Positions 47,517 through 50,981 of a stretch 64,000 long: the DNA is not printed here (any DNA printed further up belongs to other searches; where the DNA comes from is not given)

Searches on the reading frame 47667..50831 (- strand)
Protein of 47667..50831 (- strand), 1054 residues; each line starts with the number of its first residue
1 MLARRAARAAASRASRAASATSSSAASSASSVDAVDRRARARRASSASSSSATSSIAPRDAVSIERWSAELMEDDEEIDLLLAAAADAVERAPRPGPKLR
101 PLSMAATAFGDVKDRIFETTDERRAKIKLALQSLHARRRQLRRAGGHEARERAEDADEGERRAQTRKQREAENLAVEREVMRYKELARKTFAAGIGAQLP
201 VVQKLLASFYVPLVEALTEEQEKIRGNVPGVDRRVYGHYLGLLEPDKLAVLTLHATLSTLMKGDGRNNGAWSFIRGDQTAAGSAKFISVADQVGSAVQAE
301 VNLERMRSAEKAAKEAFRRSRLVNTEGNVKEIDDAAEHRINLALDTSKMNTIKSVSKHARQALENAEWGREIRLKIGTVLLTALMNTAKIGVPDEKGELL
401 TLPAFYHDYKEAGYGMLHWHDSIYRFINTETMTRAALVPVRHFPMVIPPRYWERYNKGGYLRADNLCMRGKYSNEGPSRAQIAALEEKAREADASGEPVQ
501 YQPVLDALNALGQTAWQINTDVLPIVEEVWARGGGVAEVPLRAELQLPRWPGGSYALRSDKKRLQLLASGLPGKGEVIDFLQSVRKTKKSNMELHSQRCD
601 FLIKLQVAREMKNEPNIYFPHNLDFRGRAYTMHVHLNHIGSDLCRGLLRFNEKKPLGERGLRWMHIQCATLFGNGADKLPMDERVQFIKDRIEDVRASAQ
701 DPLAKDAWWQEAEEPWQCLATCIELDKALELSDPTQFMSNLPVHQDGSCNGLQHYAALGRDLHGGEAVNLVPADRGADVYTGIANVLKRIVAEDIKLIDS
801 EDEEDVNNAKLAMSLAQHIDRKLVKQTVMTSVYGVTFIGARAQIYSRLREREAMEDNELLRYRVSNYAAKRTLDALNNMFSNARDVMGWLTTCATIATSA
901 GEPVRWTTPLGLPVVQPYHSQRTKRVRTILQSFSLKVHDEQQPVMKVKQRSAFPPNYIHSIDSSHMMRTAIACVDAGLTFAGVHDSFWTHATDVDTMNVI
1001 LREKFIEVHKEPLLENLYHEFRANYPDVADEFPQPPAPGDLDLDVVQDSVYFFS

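Call 27: search_protein_families(library=pfam, proteins=[window:47667-50831:-], max_evalue=0.00001)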
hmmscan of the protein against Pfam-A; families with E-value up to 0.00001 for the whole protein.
window:47667-50831:- (1054 aa): 2 families
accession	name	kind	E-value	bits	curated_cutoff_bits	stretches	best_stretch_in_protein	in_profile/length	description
PF00940.24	RNA_pol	-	2.1e-157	525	22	1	654-1027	1-374/448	DNA-dependent RNA polymerase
PF14700.11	RPOL_N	-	1e-61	209.6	30.1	1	167-513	1-334/334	DNA-directed RNA polymerase N-terminal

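Call 29: find_homologous_proteins(query=window:47667-50831:-, max_evalue=1e-50)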
Query window:47667-50831:- (1054 aa): 11 proteins with E <= 1e-50 among 8000 candidates.
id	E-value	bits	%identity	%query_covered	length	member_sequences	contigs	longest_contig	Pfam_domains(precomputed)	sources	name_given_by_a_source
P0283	0.0e+0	2241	99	93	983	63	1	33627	PF14700.12,PF00940.25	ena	-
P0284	0.0e+0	1960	86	94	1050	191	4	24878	PF14700.12,PF00940.25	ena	-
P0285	0.0e+0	1910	86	92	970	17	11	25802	PF14700.12,PF00940.25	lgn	-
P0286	0.0e+0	1872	84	92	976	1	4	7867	PF14700.12,PF00940.25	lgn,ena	-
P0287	0.0e+0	1862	84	92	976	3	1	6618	PF14700.12,PF00940.25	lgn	-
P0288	0.0e+0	1848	83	92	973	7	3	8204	PF14700.12,PF00940.25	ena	-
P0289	0.0e+0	1812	81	93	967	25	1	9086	PF14700.12,PF00940.25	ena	-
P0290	0.0e+0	1771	78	91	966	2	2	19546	PF14700.12,PF00940.25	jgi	-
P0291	0.0e+0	1060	52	88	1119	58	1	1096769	PF14700.12,PF00940.25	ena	-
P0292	1.6e-174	601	46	60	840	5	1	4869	PF14700.12,PF00940.25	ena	-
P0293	1.5e-124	435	44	44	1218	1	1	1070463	PF14700.12,PF00940.25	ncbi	ncbi:hypothetical protein MMPV_006316 [Pyropia vietnamensis]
